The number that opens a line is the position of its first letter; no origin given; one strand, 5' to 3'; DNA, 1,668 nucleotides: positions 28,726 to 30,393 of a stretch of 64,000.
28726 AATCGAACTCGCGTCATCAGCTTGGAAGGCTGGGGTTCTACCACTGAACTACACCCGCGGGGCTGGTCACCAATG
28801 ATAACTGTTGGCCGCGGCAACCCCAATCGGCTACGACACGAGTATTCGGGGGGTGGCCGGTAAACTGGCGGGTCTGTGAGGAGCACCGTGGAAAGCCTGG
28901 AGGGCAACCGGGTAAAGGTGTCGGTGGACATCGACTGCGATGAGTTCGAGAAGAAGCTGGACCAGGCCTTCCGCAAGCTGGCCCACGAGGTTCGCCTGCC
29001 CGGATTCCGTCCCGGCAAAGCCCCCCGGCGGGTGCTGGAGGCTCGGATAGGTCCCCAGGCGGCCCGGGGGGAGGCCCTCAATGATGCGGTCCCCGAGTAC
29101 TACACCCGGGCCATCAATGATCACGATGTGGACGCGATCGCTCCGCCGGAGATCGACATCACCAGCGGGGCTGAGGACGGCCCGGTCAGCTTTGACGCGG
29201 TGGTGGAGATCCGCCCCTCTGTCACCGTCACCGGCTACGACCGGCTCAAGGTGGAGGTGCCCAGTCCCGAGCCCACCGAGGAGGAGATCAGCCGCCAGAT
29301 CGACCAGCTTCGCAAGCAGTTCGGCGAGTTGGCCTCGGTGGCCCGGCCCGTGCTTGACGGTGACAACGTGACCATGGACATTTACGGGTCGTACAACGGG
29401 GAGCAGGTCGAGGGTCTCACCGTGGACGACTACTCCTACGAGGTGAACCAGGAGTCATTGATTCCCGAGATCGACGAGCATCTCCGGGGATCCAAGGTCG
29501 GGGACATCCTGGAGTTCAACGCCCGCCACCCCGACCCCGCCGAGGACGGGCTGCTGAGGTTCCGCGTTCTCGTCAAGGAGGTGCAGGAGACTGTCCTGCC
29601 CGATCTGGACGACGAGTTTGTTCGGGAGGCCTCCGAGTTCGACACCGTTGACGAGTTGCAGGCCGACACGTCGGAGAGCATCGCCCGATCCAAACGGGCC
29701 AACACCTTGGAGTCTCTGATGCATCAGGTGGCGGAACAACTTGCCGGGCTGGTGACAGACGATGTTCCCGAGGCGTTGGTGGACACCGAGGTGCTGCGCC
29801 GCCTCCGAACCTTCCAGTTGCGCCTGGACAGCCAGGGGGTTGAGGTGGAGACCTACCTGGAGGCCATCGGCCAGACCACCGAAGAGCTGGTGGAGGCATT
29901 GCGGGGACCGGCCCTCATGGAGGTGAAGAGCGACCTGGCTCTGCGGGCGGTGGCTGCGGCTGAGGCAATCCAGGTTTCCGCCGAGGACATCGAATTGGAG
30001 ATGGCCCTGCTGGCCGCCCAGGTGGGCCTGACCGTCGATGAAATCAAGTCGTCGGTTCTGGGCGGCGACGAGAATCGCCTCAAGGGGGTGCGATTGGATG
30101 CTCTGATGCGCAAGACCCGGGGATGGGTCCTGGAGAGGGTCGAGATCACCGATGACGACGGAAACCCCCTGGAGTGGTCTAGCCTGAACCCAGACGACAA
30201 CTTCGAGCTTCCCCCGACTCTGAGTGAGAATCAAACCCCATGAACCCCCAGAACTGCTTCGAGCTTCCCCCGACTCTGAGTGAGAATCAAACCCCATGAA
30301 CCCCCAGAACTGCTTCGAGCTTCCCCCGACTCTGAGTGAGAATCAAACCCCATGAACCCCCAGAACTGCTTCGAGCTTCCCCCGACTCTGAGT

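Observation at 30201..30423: tig-clpP junction expanded to four identical 56-bp copies, giving three chained 19-codon ORFs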

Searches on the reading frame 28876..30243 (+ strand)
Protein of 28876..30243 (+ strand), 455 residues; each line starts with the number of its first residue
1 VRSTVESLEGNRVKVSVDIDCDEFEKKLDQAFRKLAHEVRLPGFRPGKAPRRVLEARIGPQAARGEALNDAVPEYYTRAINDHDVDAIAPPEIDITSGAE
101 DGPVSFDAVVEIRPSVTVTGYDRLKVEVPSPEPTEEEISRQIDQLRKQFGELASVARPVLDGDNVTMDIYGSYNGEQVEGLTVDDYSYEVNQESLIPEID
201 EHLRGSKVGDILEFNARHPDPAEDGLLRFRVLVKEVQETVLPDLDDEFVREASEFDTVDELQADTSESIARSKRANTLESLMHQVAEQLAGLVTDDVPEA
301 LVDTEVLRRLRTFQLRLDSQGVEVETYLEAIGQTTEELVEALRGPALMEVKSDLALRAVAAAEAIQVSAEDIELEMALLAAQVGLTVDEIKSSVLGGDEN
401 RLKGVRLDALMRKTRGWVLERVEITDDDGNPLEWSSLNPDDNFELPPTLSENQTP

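Call 9: search_protein_families(library=ncbifam, proteins=[window:28876-30243:+])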
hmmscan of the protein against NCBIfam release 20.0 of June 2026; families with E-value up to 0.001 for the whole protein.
window:28876-30243:+ (455 aa): 2 families
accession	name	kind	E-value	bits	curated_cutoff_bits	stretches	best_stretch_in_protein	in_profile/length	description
TIGR00115.1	tig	equivalog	6.5e-97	325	180.2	1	12-417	2-408/410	trigger factor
NF045969.1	trig_like_plasma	equivalog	2.8e-06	26.4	140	1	130-379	111-355/399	trigger factor-related chaperone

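Call 56: list_cluster_members(proteins=[window:28888-30243:+, window:31055-32326:+, window:36346-36852:+, window:38968-40122:+, window:18726-19868:-, window:34332-35375:+])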
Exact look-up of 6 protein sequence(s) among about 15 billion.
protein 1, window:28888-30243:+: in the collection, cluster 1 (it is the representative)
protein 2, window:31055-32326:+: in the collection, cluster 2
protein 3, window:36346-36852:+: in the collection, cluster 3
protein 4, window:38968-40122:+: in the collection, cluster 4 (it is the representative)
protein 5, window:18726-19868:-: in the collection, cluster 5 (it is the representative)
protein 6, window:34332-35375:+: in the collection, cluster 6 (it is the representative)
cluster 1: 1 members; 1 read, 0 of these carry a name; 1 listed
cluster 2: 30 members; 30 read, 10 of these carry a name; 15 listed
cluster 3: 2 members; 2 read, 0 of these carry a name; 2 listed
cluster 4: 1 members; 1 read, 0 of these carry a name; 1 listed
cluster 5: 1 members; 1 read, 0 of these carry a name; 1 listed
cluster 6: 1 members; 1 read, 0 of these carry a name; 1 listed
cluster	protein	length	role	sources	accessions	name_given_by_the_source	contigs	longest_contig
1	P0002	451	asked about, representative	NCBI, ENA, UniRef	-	-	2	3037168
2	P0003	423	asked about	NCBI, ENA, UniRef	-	-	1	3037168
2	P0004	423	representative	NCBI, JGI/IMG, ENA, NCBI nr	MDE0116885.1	MAG: ATP-dependent Clp protease ATP-binding subunit ClpX [bacterium] | ATP-dependent Clp protease ATP-binding subunit ClpX [bacterium]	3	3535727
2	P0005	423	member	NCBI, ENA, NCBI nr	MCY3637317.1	MAG: ATP-dependent Clp protease ATP-binding subunit ClpX [bacterium] | ATP-dependent Clp protease ATP-binding subunit ClpX [bacterium]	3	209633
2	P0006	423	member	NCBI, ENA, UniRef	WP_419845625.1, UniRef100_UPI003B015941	ATP-dependent Clp protease ATP-binding subunit ClpX [Candidatus Poriferisocius sp.] | ATP-dependent Clp protease ATP-binding subunit ClpX n=1 Tax=Candidatus Poriferisocius sp. ...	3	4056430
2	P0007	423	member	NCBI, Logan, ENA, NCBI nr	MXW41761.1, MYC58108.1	MAG: ATP-dependent Clp protease ATP-binding subunit ClpX [Acidimicrobiia bacterium] | ATP-dependent Clp protease ATP-binding subunit ClpX [Acidimicrobiia bacterium]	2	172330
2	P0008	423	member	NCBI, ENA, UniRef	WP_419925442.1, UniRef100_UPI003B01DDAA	ATP-dependent Clp protease ATP-binding subunit ClpX [Candidatus Poriferisocius sp.] | ATP-dependent Clp protease ATP-binding subunit ClpX n=1 Tax=Candidatus Poriferisocius sp. ...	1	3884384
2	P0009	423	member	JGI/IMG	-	ATP-dependent Clp protease ATP-binding subunit ClpX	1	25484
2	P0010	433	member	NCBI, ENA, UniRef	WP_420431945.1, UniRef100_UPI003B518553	ATP-dependent Clp protease ATP-binding subunit ClpX [Candidatus Poriferisocius sp.] | ATP-dependent Clp protease ATP-binding subunit ClpX n=1 Tax=Candidatus Poriferisocius sp. ...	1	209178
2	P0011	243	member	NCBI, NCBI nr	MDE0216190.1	MAG: AAA family ATPase, partial [bacterium] | AAA family ATPase [bacterium]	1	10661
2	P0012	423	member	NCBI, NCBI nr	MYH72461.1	MAG: ATP-dependent Clp protease ATP-binding subunit ClpX [Acidimicrobiia bacterium] | ATP-dependent Clp protease ATP-binding subunit ClpX [Acidimicrobiia bacterium]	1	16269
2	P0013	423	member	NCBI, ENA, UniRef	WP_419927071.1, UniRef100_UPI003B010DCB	ATP-dependent Clp protease ATP-binding subunit ClpX [Candidatus Poriferisocius sp.] | ATP-dependent Clp protease ATP-binding subunit ClpX n=1 Tax=Candidatus Poriferisocius sp. ...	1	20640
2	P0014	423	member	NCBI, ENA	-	-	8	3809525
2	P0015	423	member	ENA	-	-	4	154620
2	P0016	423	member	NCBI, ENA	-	-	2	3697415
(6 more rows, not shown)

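Call 57: find_encoding_contigs(protein=P0006, flank=10000, max_places=2)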
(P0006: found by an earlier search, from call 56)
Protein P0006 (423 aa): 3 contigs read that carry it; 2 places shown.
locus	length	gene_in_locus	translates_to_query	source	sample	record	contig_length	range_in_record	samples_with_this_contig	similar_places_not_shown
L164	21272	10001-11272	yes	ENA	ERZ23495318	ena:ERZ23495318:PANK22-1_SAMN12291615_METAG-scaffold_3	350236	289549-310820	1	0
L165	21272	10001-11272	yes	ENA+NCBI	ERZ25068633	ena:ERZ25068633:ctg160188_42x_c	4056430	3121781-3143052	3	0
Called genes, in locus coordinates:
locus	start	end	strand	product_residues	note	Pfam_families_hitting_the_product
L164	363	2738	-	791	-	PF01590:GAF, PF13185:GAF_2, PF00989:PAS, PF00512:HisKA, PF02518:HATPase_c, PF00072:Response_reg, PF00486:Trans_reg_C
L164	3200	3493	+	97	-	-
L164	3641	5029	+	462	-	PF00079:Serpin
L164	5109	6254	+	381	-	PF00497:SBP_bac_3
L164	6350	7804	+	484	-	PF03062:MBOAT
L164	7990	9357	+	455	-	PF05697:Trigger_N, PF05698:Trigger_C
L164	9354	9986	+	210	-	PF00574:CLP_protease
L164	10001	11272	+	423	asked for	PF06689:zf-C4_ClpX, PF01078:Mg_chelatase (faint), PF05496:RuvB_N (weak), PF00004:AAA, PF07724:AAA_2, PF07728:AAA_5 (weak), PF10431:ClpB_D2-small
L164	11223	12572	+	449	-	PF08245:Mur_ligase_M (weak), PF27239:FOL3_C, PF02875:Mur_ligase_C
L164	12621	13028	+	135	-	PF00334:NDK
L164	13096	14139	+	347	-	PF00022:Actin, PF06723:MreB_Mbl, PF00012:HSP70, PF14450:FtsA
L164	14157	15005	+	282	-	PF04085:MreC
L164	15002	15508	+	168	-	PF04093:MreD (weak)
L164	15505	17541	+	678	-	-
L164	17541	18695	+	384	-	PF01098:FTSW_RODA_SPOVE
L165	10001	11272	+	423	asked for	PF06689:zf-C4_ClpX, PF01078:Mg_chelatase (faint), PF05496:RuvB_N (weak), PF00004:AAA, PF07724:AAA_2, PF07728:AAA_5 (weak), PF10431:ClpB_D2-small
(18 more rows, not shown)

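Call 58: find_encoding_contigs(protein=P0014, flank=10000, max_places=3)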
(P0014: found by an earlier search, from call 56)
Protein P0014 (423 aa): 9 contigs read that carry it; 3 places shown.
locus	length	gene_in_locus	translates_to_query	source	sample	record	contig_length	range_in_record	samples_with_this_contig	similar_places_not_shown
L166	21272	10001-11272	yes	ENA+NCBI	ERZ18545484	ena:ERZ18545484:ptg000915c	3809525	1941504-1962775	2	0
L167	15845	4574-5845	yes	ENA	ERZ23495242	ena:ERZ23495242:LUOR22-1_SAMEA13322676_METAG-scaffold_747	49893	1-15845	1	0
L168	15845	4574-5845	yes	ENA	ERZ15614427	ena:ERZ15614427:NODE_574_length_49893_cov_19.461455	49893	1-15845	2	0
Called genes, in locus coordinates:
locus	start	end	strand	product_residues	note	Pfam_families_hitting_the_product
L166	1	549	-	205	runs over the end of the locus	PF07796:DUF1638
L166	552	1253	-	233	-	PF02607:B12-binding_2, PF02310:B12-binding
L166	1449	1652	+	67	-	-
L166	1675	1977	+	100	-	-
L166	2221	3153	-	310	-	PF00561:Abhydrolase_1, PF12146:Hydrolase_4, PF12697:Abhydrolase_6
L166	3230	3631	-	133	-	PF01850:PIN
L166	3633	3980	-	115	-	PF02604:PhdYeFM_antitox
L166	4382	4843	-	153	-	-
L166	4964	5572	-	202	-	-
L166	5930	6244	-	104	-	-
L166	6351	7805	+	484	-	PF03062:MBOAT, PF13813:MBOAT_2 (weak)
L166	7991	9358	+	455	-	PF05697:Trigger_N, PF05698:Trigger_C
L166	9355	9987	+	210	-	PF00574:CLP_protease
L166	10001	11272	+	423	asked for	PF06689:zf-C4_ClpX, PF01078:Mg_chelatase (faint), PF05496:RuvB_N (weak), PF00004:AAA, PF07724:AAA_2, PF07728:AAA_5 (weak), PF10431:ClpB_D2-small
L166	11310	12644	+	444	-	PF08245:Mur_ligase_M, PF02875:Mur_ligase_C, PF27239:FOL3_C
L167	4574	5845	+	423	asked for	PF06689:zf-C4_ClpX, PF01078:Mg_chelatase (faint), PF05496:RuvB_N (weak), PF00004:AAA, PF07724:AAA_2, PF07728:AAA_5 (weak), PF10431:ClpB_D2-small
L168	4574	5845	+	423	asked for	PF06689:zf-C4_ClpX, PF01078:Mg_chelatase (faint), PF05496:RuvB_N (weak), PF00004:AAA, PF07724:AAA_2, PF07728:AAA_5 (weak), PF10431:ClpB_D2-small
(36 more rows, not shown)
